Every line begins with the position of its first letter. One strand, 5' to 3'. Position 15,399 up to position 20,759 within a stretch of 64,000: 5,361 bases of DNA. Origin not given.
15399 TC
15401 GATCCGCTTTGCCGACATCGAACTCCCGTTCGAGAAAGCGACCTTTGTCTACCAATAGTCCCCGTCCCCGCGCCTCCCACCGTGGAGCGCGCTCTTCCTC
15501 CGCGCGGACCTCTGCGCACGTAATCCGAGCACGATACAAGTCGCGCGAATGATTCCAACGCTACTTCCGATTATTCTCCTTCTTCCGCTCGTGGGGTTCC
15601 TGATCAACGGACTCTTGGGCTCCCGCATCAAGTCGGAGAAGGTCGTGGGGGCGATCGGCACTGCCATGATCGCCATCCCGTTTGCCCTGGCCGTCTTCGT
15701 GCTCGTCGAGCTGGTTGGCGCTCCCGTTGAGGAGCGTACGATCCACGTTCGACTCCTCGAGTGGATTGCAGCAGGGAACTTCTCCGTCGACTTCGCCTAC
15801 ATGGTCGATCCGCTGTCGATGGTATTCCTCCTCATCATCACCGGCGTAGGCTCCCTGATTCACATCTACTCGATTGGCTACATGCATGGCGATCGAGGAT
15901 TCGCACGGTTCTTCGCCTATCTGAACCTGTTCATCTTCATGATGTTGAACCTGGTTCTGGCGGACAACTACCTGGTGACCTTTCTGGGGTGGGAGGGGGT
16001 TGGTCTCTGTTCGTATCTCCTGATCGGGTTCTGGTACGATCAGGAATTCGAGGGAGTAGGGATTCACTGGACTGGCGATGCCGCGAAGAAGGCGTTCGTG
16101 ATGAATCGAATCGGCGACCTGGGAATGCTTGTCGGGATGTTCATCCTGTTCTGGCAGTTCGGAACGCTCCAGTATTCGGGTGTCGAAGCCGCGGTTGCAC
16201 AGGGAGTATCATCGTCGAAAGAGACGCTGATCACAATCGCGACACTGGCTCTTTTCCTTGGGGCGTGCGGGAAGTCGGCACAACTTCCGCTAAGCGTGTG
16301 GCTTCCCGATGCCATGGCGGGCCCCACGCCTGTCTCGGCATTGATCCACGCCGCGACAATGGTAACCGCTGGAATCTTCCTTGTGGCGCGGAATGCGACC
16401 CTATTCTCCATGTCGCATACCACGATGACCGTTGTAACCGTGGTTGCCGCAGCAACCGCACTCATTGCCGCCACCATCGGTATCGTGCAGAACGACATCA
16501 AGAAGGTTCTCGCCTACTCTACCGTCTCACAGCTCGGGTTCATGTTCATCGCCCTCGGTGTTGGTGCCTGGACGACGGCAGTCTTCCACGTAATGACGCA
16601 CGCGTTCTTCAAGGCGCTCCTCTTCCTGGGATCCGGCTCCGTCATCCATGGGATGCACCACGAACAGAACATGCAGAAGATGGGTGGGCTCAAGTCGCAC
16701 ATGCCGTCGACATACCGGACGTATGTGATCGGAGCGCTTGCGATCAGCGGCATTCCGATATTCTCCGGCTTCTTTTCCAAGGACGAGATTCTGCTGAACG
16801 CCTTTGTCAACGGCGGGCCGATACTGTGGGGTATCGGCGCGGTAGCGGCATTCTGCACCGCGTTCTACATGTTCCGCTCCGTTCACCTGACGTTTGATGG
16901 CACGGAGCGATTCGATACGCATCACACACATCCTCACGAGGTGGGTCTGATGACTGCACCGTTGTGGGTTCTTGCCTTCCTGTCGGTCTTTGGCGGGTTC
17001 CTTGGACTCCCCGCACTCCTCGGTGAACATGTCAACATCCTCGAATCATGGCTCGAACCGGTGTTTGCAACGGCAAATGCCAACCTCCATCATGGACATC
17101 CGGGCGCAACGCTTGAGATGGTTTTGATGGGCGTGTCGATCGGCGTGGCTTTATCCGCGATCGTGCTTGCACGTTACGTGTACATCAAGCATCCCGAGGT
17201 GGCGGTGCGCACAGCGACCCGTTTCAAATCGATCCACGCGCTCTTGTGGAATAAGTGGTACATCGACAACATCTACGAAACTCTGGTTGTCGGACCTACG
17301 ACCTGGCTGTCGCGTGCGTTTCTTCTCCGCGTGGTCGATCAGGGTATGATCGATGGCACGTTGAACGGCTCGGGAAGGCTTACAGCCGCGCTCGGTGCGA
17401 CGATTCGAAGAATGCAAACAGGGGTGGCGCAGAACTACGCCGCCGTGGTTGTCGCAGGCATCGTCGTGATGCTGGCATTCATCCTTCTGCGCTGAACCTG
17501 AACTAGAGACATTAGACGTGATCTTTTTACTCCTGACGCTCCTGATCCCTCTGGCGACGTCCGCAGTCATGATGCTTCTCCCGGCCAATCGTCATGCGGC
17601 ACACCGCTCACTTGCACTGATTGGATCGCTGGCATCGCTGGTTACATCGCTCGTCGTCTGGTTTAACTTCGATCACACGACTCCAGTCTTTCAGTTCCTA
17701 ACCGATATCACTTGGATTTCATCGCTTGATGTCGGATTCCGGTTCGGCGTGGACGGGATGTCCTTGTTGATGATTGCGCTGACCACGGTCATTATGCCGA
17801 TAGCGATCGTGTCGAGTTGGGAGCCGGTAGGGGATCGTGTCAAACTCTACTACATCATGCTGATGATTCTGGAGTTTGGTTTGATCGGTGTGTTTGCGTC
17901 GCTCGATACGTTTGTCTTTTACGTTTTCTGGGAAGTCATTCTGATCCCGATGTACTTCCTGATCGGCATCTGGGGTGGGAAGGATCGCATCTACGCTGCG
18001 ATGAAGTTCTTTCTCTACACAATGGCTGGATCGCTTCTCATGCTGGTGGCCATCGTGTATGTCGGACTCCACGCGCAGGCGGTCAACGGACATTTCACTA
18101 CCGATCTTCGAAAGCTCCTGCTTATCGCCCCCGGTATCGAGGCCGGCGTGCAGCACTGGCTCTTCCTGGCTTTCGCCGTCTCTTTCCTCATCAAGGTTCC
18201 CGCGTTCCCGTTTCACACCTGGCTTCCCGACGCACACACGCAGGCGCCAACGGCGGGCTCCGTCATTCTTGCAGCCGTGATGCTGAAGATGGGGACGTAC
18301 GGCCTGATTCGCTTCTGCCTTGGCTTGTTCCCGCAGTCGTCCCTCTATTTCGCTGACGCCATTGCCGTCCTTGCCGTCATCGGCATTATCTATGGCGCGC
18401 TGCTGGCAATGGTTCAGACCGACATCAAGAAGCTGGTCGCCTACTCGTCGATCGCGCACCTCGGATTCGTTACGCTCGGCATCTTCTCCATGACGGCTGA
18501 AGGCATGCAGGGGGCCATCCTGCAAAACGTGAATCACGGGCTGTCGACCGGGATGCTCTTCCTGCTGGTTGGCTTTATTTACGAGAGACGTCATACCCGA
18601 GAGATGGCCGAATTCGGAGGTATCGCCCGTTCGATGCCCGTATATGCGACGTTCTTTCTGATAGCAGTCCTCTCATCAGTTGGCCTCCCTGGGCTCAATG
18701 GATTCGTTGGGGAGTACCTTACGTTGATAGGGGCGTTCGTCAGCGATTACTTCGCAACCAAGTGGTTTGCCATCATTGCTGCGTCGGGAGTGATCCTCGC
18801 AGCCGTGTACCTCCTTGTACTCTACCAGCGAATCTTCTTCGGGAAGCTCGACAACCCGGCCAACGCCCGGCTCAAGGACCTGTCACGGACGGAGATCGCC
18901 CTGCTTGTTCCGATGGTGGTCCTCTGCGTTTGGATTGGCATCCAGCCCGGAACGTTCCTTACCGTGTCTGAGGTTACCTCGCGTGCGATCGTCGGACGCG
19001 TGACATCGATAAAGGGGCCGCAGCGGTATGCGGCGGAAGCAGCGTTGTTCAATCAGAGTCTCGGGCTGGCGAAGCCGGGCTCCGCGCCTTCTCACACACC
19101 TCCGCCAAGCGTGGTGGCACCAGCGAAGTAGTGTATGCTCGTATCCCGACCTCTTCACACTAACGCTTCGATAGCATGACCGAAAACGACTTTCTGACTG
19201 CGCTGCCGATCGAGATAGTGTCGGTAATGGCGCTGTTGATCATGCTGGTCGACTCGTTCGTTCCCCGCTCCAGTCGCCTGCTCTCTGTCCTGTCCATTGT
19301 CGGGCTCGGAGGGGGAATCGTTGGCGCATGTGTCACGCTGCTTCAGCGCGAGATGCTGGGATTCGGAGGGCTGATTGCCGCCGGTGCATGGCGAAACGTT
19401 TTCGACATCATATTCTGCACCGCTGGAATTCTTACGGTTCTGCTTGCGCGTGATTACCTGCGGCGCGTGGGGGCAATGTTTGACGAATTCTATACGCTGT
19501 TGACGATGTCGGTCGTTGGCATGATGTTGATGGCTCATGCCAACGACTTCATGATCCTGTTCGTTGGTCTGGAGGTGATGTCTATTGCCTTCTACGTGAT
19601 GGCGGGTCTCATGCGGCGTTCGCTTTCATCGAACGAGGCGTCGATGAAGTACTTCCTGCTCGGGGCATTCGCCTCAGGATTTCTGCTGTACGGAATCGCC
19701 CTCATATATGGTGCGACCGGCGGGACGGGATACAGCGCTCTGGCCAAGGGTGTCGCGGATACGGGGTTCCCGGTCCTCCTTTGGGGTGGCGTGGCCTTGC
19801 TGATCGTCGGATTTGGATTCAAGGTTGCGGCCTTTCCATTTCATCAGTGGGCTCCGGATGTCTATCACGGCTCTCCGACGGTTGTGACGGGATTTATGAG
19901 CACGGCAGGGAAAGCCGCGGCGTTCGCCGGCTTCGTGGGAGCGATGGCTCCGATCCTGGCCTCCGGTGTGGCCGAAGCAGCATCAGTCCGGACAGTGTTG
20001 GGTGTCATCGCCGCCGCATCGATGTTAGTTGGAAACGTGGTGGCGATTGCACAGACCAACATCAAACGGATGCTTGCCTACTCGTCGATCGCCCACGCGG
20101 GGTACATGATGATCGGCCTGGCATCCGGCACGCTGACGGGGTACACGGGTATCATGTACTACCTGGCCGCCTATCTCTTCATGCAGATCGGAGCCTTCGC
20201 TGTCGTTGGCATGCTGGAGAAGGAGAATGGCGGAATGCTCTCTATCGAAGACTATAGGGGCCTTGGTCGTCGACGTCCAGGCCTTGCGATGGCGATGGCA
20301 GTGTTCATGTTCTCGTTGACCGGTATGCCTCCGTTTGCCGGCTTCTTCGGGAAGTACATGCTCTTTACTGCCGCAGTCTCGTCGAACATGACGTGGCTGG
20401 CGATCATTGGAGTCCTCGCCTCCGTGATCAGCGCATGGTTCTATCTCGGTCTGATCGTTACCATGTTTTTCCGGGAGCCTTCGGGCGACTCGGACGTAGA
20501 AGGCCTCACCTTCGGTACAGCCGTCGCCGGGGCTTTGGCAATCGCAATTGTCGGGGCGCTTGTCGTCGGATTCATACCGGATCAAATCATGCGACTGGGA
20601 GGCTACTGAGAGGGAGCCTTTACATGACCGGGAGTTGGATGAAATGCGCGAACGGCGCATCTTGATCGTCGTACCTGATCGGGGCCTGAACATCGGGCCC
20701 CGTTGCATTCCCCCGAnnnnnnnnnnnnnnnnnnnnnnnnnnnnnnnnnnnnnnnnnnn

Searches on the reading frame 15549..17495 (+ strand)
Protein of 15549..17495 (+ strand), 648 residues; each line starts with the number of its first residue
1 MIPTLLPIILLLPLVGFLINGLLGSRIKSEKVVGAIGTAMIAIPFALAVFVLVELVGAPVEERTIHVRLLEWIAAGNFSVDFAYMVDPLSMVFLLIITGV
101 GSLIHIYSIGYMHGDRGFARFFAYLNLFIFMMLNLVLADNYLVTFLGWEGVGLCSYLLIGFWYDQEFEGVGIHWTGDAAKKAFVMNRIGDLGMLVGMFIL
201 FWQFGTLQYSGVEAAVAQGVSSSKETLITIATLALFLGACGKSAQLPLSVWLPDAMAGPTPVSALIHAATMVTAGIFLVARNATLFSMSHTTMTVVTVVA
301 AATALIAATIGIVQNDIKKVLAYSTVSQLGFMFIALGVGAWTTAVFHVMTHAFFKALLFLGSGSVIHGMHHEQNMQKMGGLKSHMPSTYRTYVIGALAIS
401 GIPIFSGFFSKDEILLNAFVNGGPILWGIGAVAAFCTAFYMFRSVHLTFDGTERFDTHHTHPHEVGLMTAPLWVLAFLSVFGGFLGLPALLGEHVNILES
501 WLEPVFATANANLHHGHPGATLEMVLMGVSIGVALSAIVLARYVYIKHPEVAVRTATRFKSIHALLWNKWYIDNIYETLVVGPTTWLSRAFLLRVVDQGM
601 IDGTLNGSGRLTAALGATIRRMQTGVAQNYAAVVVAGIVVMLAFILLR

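Call 14: search_protein_families(library=pfam, proteins=[window:15549-17495:+])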
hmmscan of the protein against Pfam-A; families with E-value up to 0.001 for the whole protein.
window:15549-17495:+ (648 aa): 3 families
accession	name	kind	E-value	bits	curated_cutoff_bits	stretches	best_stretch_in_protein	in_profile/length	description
PF00361.26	Proton_antipo_M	-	2.6e-80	270.2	21.5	1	138-435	1-292/294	NADH:quinone oxidoreductase/Mrp antiporter, TM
PF00662.26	Proton_antipo_N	-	4.6e-23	81.3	24.5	1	72-122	1-51/51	NADH-Ubiquinone oxidoreductase (complex I), chain 5 N-terminus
PF01010.25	Proton_antipo_C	-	1.1e-07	32.2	26.8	1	454-548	83-180/243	NADH-dehyrogenase subunit F, TMs, (complex I) C-terminus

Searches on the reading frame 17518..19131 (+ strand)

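Call 14: search_protein_families(library=pfam, proteins=[window:17518-19131:+])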
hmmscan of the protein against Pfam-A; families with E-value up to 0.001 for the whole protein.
window:17518-19131:+ (537 aa): 1 family
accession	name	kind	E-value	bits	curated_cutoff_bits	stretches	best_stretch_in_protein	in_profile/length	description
PF00361.26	Proton_antipo_M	-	3.9e-76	256.5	21.5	1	129-412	2-281/294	NADH:quinone oxidoreductase/Mrp antiporter, TM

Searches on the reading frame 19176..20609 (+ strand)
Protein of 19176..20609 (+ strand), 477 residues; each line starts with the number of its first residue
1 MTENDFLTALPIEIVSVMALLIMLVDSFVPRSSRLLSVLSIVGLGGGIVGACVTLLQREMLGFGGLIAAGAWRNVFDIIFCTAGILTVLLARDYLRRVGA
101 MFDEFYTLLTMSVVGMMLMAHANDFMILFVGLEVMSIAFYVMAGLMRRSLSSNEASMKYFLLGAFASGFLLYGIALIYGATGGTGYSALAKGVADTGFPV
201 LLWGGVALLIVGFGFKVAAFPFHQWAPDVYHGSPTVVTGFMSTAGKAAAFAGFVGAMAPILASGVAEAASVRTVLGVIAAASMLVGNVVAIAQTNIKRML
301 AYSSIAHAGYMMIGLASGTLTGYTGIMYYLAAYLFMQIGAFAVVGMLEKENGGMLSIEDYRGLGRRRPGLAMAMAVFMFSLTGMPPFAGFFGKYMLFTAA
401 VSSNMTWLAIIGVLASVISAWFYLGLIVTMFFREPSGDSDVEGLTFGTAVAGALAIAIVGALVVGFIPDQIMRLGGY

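Call 14: search_protein_families(library=pfam, proteins=[window:19176-20609:+])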
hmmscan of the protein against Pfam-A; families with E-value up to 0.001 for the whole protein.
window:19176-20609:+ (477 aa): 1 family
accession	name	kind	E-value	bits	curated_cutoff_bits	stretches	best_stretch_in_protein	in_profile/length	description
PF00361.26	Proton_antipo_M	-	9e-75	252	21.5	1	122-419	1-294/294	NADH:quinone oxidoreductase/Mrp antiporter, TM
